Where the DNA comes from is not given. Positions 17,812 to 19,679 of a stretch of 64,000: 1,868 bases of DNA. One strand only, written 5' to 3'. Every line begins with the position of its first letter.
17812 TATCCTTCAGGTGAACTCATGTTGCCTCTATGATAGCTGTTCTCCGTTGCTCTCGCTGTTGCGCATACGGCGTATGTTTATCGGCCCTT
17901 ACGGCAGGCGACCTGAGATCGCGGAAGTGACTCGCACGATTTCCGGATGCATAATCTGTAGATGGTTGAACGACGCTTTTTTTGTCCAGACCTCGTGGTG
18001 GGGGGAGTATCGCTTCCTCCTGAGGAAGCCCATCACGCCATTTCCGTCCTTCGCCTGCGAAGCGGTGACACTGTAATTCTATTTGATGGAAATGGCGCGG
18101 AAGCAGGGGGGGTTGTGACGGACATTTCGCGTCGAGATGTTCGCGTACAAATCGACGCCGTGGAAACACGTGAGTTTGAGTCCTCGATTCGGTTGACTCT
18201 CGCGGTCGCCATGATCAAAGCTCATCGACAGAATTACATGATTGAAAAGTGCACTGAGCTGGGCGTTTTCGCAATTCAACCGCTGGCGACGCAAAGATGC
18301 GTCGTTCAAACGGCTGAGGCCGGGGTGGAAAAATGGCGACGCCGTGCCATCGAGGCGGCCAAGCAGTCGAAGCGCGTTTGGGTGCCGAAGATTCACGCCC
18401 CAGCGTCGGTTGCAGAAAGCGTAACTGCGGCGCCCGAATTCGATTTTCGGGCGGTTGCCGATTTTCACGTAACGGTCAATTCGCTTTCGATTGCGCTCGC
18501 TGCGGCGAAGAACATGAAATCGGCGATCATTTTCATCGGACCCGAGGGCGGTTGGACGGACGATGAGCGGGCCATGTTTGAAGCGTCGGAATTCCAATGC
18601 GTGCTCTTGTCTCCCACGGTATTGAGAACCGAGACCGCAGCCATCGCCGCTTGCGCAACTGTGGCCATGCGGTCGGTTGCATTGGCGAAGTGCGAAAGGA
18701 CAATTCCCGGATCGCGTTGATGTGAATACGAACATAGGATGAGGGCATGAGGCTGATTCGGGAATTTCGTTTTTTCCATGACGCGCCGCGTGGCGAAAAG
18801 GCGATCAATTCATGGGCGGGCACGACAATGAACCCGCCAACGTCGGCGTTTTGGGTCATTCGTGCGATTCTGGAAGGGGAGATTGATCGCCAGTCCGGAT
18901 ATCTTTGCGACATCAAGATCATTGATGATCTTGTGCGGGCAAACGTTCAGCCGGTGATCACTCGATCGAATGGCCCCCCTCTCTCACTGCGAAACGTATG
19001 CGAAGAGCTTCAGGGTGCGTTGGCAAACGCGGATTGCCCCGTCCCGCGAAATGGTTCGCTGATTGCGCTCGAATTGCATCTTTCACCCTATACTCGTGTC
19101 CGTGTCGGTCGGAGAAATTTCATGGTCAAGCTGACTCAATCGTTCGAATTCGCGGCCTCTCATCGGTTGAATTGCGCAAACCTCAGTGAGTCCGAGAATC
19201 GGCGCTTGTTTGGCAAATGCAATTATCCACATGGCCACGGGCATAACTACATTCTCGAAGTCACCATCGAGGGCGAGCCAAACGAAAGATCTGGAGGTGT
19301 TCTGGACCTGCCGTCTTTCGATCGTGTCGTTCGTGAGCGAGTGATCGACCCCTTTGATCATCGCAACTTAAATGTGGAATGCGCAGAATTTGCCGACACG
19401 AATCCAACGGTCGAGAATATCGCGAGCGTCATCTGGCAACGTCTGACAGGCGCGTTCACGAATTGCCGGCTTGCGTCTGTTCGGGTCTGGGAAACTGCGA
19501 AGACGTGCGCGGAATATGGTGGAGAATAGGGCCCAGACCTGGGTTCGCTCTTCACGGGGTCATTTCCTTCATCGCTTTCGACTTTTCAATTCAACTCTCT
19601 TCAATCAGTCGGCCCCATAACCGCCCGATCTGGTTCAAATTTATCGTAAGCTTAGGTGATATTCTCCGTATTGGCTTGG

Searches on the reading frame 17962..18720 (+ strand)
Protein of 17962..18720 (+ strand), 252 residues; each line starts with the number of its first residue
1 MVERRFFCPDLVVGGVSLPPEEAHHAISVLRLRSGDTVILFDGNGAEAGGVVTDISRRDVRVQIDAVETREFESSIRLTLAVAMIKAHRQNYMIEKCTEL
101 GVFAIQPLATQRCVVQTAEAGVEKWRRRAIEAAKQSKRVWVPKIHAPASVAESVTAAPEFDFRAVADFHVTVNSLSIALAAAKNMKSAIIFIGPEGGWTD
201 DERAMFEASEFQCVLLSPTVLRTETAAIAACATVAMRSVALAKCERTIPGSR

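Call 45: search_protein_families(library=pfam, proteins=[window:17962-18720:+], max_evalue=0.01)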
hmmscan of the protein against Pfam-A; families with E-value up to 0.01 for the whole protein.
window:17962-18720:+ (252 aa): 2 families
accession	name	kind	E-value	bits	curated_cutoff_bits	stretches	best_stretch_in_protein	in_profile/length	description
PF04452.19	Methyltrans_RNA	-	7.3e-46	156.2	23.9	1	73-234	2-164/165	RNA methyltransferase domain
PF20260.4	PUA_4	-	3e-13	50.1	23.9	1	18-64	1-47/48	RNA methyltransferase PUA domain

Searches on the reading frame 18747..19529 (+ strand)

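Call 45: search_protein_families(library=pfam, proteins=[window:18747-19529:+], max_evalue=0.01)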
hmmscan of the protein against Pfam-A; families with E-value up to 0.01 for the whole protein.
window:18747-19529:+ (260 aa): 1 family
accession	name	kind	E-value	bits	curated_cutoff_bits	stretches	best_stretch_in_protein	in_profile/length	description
PF01242.24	PTPS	-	1.4e-35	122.3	22.4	1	129-259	2-120/121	6-pyruvoyl tetrahydropterin synthase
